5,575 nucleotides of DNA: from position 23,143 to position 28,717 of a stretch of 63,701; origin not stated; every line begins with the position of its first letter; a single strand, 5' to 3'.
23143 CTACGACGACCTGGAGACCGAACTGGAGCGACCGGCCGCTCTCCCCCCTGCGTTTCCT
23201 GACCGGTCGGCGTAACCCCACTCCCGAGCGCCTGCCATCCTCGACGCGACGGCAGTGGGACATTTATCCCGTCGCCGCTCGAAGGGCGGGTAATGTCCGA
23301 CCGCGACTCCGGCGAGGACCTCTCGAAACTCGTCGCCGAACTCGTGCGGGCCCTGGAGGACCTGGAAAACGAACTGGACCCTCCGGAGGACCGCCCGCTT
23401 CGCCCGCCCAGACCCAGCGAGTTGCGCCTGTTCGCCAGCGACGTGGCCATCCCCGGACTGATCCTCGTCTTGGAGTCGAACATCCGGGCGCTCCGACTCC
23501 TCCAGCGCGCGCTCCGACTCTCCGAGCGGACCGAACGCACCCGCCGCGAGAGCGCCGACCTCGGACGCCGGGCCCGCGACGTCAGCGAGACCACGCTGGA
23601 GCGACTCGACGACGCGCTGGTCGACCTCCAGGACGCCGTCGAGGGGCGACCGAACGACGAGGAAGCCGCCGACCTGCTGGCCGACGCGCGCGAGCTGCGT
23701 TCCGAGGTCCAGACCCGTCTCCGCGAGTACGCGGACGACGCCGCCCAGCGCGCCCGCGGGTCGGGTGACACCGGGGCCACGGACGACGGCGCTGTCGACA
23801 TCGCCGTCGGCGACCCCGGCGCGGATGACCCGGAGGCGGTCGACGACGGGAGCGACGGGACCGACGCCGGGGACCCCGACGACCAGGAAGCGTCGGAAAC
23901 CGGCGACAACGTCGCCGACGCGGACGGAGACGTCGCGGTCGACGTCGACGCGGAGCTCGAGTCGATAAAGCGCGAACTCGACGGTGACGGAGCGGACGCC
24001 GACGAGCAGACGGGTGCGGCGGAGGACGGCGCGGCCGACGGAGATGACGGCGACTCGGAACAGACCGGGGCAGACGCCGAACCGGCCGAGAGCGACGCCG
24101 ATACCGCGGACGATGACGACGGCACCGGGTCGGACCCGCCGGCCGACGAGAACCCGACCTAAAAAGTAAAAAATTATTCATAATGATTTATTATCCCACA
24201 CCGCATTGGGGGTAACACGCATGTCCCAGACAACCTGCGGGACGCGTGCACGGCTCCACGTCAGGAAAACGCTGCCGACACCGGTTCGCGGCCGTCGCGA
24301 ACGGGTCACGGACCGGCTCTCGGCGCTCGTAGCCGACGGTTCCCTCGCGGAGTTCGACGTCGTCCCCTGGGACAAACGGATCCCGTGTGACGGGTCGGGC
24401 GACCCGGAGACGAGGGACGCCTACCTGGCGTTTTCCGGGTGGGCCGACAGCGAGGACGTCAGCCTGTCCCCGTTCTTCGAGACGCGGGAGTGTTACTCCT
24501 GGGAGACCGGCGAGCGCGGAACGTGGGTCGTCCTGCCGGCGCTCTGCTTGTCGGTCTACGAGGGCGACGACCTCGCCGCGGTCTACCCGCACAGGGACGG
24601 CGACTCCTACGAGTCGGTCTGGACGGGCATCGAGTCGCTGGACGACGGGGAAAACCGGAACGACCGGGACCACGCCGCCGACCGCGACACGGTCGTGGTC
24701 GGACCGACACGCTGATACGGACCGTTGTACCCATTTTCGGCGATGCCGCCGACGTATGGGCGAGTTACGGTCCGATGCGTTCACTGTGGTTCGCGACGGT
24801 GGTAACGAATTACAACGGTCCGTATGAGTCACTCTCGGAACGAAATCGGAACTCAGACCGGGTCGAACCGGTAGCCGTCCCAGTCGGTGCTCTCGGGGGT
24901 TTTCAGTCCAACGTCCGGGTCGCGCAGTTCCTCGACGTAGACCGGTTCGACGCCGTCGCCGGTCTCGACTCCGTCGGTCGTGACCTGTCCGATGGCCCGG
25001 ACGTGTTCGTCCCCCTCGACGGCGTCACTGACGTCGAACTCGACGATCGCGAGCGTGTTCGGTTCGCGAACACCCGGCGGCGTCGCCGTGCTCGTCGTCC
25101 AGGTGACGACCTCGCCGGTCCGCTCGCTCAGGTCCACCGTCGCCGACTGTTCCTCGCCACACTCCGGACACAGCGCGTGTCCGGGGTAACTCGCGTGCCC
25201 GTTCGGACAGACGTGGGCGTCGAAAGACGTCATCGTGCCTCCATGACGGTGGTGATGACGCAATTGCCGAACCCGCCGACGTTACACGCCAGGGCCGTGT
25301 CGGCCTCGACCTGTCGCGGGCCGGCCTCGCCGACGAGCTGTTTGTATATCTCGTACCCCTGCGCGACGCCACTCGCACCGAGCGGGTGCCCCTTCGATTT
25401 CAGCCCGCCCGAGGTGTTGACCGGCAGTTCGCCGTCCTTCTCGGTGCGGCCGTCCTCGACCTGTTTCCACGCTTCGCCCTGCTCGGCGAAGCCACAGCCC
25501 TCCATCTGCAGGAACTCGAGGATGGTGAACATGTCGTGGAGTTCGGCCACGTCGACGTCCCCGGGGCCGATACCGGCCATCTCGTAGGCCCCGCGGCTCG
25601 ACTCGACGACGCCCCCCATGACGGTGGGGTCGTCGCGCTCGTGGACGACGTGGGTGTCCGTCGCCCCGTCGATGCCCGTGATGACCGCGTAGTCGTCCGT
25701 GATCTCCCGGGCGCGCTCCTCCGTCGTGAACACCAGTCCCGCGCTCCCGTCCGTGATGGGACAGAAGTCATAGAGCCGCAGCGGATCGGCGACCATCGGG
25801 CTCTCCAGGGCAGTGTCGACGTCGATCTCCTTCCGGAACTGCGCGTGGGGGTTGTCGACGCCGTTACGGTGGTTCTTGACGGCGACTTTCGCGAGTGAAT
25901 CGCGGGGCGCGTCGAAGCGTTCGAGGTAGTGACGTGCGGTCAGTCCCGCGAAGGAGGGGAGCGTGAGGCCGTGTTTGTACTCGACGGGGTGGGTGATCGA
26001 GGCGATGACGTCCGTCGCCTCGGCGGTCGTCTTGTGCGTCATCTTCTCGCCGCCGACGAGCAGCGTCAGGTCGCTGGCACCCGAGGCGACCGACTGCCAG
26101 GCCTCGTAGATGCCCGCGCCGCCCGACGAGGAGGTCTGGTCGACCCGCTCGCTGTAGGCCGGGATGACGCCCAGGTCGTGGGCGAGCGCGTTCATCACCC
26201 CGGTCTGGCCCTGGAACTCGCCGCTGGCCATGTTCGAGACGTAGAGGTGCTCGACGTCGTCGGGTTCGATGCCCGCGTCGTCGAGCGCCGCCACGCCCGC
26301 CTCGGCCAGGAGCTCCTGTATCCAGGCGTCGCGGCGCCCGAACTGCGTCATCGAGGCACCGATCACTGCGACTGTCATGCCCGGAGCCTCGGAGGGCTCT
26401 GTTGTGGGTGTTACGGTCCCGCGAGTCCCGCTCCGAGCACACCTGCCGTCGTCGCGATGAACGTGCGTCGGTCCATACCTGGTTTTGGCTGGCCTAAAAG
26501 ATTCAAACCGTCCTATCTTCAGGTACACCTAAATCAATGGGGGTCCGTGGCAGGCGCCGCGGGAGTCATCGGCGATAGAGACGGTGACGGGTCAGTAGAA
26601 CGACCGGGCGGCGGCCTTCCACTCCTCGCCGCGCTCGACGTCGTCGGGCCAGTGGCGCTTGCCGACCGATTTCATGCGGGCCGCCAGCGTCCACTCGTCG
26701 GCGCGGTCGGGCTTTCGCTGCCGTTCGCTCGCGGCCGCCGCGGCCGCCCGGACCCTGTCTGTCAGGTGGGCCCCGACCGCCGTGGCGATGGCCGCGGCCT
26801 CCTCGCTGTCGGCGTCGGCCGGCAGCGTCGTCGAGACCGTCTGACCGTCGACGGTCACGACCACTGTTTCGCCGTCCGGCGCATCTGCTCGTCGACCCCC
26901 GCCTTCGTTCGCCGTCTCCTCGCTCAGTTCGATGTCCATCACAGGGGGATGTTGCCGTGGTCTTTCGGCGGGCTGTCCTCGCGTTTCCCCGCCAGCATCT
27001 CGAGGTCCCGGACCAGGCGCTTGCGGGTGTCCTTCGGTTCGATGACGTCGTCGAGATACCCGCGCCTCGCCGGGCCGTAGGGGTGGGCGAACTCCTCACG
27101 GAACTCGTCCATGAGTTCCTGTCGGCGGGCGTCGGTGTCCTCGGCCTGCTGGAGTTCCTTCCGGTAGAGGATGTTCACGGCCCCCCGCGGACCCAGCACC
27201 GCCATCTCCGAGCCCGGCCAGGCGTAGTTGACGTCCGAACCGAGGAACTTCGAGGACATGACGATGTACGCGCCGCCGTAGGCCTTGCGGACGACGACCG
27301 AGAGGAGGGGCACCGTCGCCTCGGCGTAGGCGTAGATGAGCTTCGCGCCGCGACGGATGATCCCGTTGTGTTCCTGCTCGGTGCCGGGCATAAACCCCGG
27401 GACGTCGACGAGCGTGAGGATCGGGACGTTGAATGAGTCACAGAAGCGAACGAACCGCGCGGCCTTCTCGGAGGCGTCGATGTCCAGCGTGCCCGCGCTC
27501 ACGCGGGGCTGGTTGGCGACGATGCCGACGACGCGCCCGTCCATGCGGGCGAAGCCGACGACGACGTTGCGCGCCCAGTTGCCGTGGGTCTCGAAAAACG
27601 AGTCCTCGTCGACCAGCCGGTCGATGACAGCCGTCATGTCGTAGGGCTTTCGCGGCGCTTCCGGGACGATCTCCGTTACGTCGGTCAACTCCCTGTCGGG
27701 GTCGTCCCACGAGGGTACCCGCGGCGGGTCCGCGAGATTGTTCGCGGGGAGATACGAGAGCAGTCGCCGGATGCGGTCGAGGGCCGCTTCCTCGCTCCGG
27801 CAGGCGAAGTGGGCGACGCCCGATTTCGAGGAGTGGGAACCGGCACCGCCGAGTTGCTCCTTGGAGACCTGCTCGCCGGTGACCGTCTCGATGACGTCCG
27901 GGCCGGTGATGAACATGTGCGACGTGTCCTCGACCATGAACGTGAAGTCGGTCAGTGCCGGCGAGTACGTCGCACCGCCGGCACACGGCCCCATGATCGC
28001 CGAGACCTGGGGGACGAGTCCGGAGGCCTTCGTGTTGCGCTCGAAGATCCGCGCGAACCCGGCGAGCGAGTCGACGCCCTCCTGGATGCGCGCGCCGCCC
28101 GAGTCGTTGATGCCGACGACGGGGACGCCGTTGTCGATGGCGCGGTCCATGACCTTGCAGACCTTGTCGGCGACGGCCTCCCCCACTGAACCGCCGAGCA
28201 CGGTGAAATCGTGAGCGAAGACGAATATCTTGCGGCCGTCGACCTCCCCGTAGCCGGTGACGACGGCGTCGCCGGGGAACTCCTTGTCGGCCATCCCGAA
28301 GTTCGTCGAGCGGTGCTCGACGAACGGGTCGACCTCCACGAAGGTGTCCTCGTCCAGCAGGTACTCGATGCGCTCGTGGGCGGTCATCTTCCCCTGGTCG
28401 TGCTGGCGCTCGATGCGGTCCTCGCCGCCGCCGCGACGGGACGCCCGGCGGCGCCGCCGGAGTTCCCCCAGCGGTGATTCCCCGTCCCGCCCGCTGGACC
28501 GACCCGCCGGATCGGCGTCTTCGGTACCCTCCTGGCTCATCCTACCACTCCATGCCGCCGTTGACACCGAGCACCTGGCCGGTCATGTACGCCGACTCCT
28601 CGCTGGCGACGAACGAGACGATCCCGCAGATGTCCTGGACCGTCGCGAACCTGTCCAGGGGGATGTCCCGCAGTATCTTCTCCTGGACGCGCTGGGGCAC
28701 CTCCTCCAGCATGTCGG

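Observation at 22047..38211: Recurrent 16-bp palindrome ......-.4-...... at seven promoter-proximal sites: candidate operator of a local regulon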

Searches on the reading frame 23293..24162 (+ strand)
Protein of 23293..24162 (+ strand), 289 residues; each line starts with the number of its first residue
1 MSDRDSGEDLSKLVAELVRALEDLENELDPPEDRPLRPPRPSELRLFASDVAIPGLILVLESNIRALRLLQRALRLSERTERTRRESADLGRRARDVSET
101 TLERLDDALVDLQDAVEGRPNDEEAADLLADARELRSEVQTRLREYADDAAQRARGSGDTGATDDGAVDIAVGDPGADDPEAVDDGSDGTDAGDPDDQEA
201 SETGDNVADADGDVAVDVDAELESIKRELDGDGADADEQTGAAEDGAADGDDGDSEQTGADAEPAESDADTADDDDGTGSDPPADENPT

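Call 13: search_protein_families(library=pfam, proteins=[window:23293-24162:+], max_evalue=0.01)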
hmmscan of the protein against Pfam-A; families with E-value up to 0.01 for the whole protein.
window:23293-24162:+ (289 aa): 1 family
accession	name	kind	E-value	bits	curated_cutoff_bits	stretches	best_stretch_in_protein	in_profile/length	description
PF24414.1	DUF7547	-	7.2e-51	173.6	27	1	9-229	1-209/209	Family of unknown function (DUF7547)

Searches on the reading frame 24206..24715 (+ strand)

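Call 13: search_protein_families(library=pfam, proteins=[window:24206-24715:+], max_evalue=0.01)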
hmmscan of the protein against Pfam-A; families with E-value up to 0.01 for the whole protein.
window:24206-24715:+ (169 aa): 1 family
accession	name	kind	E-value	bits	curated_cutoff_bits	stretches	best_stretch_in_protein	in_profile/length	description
PF20575.4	HTH_63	-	1.3e-38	132.4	23.9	1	12-149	6-147/148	Helix-turn-helix domain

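Call 49: search_protein_families(library=ncbifam, proteins=[window:24206-24715:+], max_evalue=0.001)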
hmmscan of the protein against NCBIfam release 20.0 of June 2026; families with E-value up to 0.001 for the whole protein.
window:24206-24715:+ (169 aa): 0 families

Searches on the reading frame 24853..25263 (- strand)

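Call 13: search_protein_families(library=pfam, proteins=[window:24853-25263:-], max_evalue=0.01)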
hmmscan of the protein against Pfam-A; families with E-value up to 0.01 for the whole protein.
window:24853-25263:- (136 aa): 1 family
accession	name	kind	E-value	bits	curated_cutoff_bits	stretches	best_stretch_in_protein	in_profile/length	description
PF01796.24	OB_ChsH2_C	-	3.2e-05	24.2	27.1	1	43-86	2-46/65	ChsH2, C-terminal OB-fold domain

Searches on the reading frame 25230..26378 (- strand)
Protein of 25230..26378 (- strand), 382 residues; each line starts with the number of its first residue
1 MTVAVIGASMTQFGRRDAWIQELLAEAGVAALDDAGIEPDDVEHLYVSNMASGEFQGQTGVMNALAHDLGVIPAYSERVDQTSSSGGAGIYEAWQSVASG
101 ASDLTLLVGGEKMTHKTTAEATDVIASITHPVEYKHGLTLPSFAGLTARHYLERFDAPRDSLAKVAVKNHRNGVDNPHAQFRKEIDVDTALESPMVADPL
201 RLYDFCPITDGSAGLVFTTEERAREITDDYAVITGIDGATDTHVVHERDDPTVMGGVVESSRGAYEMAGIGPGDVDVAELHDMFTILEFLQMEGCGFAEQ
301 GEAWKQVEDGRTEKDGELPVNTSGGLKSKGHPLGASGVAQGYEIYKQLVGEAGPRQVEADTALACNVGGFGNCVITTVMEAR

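Call 13: search_protein_families(library=pfam, proteins=[window:25230-26378:-], max_evalue=0.01)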
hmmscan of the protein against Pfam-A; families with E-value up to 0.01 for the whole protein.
window:25230-26378:- (382 aa): 4 families
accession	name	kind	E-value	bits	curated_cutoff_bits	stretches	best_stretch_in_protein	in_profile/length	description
PF00108.29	Thiolase_N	-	3.1e-60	204.2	26.4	1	3-221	1-260/260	Thiolase, N-terminal domain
PF22691.2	Thiolase_C_1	-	2.3e-48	164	28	1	239-380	3-143/144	Thiolase C-terminal domain-like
PF02803.24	Thiolase_C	-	1.1e-07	31.9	27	1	253-375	19-120/123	Thiolase, C-terminal domain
PF00109.32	ketoacyl-synt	-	0.0037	17.3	20.8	0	79-123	170-214/252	Beta-ketoacyl synthase, N-terminal domain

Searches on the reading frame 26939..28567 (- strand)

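Call 13: search_protein_families(library=pfam, proteins=[window:26939-28567:-], max_evalue=0.01)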
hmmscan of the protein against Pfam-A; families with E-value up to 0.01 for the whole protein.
window:26939-28567:- (542 aa): 2 families
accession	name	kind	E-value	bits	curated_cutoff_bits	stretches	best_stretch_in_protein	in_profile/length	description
PF01039.27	Carboxyl_trans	-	1.3e-198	661.1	22.3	1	54-540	1-493/493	Carboxyl transferase domain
PF03255.19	ACCA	-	1.3e-12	48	23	1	315-476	72-239/310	Acetyl co-enzyme A carboxylase carboxyltransferase-like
